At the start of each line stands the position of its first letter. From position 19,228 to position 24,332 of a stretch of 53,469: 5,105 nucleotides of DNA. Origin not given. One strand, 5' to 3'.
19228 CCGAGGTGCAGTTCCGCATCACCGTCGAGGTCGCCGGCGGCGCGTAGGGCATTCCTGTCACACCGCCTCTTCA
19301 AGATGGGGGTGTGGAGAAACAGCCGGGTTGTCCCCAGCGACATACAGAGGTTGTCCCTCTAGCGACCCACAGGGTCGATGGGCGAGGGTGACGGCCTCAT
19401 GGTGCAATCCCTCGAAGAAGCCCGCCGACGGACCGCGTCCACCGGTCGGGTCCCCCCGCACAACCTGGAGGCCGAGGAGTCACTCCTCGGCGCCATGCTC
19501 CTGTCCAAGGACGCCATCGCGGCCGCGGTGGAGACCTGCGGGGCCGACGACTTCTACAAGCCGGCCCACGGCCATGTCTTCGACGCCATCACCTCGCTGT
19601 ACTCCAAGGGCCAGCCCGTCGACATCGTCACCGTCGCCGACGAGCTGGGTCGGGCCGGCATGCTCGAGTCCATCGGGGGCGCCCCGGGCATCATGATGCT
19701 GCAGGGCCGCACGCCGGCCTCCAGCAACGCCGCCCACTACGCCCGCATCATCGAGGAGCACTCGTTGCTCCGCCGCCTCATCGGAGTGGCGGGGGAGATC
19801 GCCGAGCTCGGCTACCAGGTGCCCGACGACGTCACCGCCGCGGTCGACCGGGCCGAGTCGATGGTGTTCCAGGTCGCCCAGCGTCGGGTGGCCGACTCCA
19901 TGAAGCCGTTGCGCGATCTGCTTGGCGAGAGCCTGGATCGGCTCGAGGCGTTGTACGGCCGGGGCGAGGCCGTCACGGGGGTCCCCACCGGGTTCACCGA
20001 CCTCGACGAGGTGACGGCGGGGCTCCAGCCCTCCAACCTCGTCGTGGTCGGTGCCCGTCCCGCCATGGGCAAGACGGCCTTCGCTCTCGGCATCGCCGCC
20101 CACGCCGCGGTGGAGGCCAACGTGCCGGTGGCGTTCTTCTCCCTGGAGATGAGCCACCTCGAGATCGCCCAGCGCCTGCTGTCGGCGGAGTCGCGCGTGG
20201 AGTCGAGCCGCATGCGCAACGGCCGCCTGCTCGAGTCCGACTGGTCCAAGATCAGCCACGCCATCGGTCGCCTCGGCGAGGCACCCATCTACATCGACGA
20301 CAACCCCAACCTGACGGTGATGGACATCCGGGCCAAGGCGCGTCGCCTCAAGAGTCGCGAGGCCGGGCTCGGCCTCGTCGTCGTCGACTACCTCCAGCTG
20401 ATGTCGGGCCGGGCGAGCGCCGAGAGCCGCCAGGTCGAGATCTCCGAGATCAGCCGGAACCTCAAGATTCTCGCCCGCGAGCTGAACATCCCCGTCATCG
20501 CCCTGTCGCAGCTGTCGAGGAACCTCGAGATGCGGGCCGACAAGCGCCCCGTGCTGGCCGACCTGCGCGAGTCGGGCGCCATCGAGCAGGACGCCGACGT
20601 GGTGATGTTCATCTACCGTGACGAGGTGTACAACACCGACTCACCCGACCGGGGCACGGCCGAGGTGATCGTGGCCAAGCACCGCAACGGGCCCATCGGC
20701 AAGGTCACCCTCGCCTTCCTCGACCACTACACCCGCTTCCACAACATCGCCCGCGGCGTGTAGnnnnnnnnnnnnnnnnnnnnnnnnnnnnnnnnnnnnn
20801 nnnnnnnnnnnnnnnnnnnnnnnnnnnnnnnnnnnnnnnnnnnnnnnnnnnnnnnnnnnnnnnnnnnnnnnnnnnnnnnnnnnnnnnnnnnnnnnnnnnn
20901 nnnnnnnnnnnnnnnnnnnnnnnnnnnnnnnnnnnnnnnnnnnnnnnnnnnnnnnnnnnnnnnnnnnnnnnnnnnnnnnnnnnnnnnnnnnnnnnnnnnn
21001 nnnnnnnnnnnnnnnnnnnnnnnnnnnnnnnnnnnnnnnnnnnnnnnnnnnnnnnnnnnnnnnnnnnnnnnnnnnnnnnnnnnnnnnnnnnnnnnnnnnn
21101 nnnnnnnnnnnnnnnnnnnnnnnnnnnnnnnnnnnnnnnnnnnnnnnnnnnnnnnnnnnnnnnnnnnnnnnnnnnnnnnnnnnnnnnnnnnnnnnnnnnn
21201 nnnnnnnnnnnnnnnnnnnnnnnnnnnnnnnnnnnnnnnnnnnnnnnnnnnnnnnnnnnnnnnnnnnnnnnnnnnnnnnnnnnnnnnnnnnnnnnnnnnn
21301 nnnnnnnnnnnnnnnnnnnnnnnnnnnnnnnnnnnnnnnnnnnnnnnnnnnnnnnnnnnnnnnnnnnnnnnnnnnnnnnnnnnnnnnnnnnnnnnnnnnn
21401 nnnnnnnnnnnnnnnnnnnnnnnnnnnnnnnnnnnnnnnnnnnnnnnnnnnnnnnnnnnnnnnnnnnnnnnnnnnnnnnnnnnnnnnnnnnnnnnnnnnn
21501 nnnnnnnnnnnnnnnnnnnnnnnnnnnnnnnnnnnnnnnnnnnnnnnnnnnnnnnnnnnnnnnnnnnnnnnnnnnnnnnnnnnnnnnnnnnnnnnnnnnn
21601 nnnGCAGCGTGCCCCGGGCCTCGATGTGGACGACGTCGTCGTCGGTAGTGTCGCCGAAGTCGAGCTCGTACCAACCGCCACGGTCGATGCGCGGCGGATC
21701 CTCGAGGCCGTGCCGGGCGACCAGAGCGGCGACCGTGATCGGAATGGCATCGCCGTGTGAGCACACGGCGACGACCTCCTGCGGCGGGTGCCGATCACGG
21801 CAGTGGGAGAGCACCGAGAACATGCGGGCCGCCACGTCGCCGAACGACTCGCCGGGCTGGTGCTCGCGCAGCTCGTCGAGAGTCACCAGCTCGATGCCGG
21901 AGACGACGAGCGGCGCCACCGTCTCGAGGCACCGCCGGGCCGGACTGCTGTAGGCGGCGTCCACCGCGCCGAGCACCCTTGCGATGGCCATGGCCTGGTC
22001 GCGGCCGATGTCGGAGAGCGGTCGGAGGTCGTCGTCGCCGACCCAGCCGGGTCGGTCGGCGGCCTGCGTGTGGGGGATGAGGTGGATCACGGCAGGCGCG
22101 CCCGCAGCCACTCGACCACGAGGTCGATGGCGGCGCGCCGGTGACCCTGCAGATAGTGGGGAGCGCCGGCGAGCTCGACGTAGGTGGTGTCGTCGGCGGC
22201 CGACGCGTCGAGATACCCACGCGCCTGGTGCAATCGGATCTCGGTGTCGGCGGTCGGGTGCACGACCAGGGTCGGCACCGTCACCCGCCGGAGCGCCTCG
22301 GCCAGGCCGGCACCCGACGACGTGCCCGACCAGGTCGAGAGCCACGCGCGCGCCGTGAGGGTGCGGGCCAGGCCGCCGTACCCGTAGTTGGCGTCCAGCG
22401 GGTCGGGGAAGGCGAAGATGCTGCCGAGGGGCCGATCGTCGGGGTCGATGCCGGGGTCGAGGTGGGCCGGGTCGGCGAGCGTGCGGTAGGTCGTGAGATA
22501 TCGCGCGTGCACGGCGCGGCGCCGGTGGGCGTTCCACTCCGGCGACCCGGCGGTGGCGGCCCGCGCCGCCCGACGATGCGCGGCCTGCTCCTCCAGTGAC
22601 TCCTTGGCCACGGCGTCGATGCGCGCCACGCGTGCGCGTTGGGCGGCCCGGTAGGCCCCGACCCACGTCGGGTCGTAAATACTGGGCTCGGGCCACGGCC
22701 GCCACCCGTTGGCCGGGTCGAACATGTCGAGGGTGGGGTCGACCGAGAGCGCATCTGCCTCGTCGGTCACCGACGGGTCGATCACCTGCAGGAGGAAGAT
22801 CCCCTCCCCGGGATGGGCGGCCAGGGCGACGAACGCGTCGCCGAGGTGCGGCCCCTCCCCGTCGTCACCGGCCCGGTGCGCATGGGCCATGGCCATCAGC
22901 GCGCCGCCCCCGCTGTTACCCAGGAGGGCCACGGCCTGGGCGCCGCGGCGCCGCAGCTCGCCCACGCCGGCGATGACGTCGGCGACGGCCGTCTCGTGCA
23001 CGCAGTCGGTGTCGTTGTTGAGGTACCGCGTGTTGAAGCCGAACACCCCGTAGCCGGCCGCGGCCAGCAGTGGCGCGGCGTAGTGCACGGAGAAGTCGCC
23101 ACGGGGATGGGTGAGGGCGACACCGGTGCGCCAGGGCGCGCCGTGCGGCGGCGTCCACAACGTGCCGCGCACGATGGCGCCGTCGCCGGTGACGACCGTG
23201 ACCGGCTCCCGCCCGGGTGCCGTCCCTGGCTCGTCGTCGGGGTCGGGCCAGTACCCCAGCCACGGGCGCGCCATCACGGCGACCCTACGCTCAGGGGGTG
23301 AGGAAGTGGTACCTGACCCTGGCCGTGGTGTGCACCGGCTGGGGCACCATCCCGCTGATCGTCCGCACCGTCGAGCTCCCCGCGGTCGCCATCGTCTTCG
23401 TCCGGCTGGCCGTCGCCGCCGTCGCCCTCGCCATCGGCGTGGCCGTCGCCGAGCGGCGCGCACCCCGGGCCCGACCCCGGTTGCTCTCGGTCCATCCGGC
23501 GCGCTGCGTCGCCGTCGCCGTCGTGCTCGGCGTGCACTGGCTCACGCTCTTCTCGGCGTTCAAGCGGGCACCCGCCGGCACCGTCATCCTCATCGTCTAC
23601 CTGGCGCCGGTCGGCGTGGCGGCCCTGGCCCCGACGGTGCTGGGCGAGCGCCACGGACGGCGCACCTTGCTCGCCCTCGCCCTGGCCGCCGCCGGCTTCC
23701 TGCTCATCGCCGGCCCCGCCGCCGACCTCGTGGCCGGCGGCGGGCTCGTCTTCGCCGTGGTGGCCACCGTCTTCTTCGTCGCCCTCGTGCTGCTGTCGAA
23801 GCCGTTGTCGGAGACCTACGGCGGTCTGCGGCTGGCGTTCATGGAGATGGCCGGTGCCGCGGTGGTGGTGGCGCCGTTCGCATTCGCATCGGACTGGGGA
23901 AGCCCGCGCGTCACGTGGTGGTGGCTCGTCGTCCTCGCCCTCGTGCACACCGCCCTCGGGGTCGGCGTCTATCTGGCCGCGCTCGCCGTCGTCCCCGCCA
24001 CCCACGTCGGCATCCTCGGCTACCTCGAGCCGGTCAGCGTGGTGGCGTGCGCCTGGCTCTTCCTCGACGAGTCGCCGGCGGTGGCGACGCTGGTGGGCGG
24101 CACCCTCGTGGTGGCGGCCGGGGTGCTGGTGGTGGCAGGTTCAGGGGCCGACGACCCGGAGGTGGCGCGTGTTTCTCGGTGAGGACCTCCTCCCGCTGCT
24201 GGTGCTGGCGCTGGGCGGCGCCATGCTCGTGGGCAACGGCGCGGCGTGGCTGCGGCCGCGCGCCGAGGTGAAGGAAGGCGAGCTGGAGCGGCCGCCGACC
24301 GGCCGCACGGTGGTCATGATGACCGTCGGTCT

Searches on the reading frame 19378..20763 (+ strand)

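Call 9: search_protein_families(library=pfam, proteins=[window:19378-20763:+], max_evalue=0.001)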
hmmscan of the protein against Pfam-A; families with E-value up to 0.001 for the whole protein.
window:19378-20763:+ (461 aa): 3 families
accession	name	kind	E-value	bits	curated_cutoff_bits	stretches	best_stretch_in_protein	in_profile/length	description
PF03796.21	DnaB_C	-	3.2e-112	374.5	27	1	201-456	1-255/255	DnaB-like helicase C terminal domain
PF00772.26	DnaB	-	2.3e-29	101.9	23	1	26-127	2-103/103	DnaB-like helicase N terminal domain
PF13481.12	AAA_25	-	2.5e-10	40.7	27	1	212-379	25-190/195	AAA domain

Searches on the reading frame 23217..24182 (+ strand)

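Call 9: search_protein_families(library=pfam, proteins=[window:23217-24182:+], max_evalue=0.001)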
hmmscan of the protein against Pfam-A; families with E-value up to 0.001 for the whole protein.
window:23217-24182:+ (321 aa): 1 family
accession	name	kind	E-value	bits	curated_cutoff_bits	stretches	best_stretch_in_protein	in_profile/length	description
PF00892.27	EamA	-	2.1e-32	112.7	28.2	2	176-306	3-134/135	EamA-like transporter family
